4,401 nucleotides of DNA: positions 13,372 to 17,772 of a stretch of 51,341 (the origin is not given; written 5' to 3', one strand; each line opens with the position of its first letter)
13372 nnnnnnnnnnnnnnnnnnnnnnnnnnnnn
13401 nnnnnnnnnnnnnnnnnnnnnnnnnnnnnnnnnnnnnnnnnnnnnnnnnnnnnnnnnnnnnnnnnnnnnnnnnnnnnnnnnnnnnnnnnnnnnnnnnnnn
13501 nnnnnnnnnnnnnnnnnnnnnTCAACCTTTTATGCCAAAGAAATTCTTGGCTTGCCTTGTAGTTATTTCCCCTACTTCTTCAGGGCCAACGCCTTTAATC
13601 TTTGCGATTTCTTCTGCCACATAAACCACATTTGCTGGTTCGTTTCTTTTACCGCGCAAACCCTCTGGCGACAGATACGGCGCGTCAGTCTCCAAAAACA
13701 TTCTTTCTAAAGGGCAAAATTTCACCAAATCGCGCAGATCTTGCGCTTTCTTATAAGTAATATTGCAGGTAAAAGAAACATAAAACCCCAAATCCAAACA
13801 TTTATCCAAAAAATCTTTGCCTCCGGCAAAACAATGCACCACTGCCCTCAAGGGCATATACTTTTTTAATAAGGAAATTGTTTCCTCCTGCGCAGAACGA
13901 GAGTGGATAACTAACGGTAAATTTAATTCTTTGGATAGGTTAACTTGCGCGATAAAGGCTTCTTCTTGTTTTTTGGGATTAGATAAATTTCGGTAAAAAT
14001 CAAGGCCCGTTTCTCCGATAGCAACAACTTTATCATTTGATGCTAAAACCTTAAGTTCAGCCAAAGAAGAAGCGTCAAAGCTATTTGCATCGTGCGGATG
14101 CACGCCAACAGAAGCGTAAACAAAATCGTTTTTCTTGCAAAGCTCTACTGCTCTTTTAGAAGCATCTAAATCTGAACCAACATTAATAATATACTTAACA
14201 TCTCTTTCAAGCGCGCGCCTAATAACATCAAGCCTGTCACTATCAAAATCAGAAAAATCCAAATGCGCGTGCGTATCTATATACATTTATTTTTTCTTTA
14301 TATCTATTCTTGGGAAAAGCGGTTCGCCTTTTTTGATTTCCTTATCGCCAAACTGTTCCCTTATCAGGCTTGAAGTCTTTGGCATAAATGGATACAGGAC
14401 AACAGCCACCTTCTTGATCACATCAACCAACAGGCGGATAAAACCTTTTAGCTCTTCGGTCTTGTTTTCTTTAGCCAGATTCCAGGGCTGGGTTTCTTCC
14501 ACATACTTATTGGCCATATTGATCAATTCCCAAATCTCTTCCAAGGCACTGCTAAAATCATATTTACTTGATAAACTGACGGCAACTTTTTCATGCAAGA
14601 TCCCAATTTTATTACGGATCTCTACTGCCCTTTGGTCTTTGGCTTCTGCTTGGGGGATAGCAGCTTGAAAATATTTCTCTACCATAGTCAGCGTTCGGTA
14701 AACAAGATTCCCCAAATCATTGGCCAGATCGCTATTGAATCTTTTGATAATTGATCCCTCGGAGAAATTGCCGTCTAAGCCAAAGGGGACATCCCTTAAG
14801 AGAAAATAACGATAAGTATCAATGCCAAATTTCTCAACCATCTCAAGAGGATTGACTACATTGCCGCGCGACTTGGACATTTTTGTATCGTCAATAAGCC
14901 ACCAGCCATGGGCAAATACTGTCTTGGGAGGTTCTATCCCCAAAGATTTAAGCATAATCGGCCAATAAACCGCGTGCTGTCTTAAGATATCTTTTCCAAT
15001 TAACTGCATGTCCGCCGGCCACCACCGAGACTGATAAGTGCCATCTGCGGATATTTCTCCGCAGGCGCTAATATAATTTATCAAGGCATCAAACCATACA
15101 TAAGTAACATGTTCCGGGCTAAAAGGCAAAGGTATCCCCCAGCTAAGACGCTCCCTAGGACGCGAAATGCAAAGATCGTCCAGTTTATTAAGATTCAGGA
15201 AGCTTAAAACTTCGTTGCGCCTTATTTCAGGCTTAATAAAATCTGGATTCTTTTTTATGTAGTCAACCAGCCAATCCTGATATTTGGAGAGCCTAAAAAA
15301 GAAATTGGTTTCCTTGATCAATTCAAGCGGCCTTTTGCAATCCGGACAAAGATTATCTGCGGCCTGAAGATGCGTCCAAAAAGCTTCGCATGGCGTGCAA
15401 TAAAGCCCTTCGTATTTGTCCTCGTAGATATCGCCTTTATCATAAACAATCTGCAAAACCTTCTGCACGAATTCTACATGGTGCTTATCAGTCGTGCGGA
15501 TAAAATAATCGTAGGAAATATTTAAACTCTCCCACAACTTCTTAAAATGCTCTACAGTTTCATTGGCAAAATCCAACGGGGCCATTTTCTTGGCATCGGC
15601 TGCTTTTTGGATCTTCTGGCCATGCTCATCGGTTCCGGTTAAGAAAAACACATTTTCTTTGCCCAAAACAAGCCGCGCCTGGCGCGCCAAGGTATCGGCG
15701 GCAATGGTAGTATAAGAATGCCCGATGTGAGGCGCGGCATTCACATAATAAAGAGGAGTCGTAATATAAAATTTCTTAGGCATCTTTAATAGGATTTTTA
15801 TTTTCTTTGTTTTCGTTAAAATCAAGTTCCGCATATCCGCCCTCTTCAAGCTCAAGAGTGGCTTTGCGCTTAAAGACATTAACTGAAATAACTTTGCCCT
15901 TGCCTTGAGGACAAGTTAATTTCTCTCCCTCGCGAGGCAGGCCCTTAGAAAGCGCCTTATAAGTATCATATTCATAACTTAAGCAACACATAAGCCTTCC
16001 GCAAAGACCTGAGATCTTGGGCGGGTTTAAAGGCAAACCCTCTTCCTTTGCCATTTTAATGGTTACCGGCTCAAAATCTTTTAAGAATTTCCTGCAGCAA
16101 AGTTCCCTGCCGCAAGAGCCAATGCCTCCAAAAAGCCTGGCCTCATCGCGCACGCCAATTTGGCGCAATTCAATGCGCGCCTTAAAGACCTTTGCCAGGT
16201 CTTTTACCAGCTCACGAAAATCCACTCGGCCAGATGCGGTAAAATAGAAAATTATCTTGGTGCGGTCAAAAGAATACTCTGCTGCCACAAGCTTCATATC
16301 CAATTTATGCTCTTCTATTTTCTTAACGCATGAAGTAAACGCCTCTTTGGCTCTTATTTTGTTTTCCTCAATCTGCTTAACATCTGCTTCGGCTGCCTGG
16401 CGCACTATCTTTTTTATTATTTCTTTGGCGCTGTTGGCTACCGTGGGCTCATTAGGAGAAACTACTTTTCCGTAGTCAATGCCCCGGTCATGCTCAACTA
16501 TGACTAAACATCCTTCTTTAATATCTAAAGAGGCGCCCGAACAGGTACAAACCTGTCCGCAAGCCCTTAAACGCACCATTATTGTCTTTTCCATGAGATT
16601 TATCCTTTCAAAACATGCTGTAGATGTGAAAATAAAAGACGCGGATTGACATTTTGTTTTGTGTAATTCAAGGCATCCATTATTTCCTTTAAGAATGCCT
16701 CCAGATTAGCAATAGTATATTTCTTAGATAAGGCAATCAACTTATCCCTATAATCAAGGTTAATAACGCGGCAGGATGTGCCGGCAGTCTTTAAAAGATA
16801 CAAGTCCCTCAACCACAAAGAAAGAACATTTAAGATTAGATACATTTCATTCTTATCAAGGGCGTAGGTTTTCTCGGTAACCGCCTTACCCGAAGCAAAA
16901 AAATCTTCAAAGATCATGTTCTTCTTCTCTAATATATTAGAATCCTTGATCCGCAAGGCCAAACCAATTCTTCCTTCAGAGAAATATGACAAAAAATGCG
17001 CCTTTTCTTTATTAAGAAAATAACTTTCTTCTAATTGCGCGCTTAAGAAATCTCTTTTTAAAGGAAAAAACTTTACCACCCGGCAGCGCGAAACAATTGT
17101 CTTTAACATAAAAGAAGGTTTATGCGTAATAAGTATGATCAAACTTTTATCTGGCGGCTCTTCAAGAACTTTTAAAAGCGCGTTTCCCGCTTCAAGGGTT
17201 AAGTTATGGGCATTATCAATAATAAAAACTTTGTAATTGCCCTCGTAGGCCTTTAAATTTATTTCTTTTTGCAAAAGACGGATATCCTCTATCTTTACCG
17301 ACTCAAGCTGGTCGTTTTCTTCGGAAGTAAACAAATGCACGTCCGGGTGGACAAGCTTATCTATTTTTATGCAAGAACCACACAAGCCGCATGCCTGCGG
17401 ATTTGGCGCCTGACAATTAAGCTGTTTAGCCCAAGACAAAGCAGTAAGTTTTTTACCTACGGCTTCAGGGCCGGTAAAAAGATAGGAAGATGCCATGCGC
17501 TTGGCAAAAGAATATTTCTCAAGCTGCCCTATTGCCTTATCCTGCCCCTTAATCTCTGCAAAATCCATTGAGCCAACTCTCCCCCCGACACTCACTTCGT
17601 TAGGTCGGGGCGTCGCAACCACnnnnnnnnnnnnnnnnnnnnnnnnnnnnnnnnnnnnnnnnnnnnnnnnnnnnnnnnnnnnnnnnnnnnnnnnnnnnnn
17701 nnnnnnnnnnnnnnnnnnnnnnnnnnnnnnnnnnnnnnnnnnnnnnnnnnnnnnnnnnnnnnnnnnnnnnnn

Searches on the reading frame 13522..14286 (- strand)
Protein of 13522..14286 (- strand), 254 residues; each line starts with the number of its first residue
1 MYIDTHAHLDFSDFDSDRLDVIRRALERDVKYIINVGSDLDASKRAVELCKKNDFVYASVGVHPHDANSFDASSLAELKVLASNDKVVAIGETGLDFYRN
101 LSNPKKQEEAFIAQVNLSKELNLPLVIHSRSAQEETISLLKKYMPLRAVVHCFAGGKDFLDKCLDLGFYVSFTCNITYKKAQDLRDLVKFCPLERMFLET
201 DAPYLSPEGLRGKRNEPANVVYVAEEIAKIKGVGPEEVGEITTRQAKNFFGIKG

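Call 58: search_protein_families(library=pfam, proteins=[window:13522-14286:-], max_evalue=0.00001)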
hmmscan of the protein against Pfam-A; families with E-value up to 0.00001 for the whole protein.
window:13522-14286:- (254 aa): 1 family
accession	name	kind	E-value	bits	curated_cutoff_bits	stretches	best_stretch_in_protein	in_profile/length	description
PF01026.27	TatD_DNase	-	2.5e-83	279.8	27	1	3-251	1-253/253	TatD related DNase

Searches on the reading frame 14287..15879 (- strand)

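Call 58: search_protein_families(library=pfam, proteins=[window:14287-15879:-], max_evalue=0.00001)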
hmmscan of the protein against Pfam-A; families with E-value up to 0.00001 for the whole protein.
window:14287-15879:- (530 aa): 5 families
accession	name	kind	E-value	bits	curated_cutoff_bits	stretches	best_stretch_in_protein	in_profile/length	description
PF09334.17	tRNA-synt_1g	-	2.5e-104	349.6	20.1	2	188-397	179-391/391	tRNA synthetases class I (M)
PF00133.28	tRNA-synt_1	-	5.9e-27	94.9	22.7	2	33-253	21-245/414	tRNA synthetases class I (I, L, M and V)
PF01406.26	tRNA-synt_1e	-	4.1e-11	43.2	27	0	46-155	19-125/301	tRNA synthetases class I (C) catalytic domain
PF08264.19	Anticodon_1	-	1.1e-07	32.2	25.1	1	422-514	5-97/148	Anticodon-binding domain of tRNA ligase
PF19303.5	Anticodon_3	-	2.4e-06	28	23.5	1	441-513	33-104/152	Anticodon binding domain of methionyl tRNA ligase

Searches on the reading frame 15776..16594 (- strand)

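Call 58: search_protein_families(library=pfam, proteins=[window:15776-16594:-], max_evalue=0.00001)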
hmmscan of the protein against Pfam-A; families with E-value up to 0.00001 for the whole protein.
window:15776-16594:- (272 aa): 1 family
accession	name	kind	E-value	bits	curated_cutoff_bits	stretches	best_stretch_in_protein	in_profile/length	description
PF04468.17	PSP1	-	1.6e-35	121.7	27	1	61-146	1-86/86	PSP1 C-terminal conserved region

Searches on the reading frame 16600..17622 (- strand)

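Call 58: search_protein_families(library=pfam, proteins=[window:16600-17622:-], max_evalue=0.00001)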
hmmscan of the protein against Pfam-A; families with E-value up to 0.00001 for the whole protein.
window:16600-17622:- (340 aa): 2 families
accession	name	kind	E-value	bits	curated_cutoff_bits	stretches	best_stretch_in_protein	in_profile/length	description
PF13177.12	DNA_pol3_delta2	-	6.1e-50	169.8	27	1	27-188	2-160/161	DNA polymerase III, delta subunit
PF09115.15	DNApol3-delta_C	-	4.4e-07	30.8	21.7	1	254-333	30-110/117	DNA polymerase III, delta subunit, C terminal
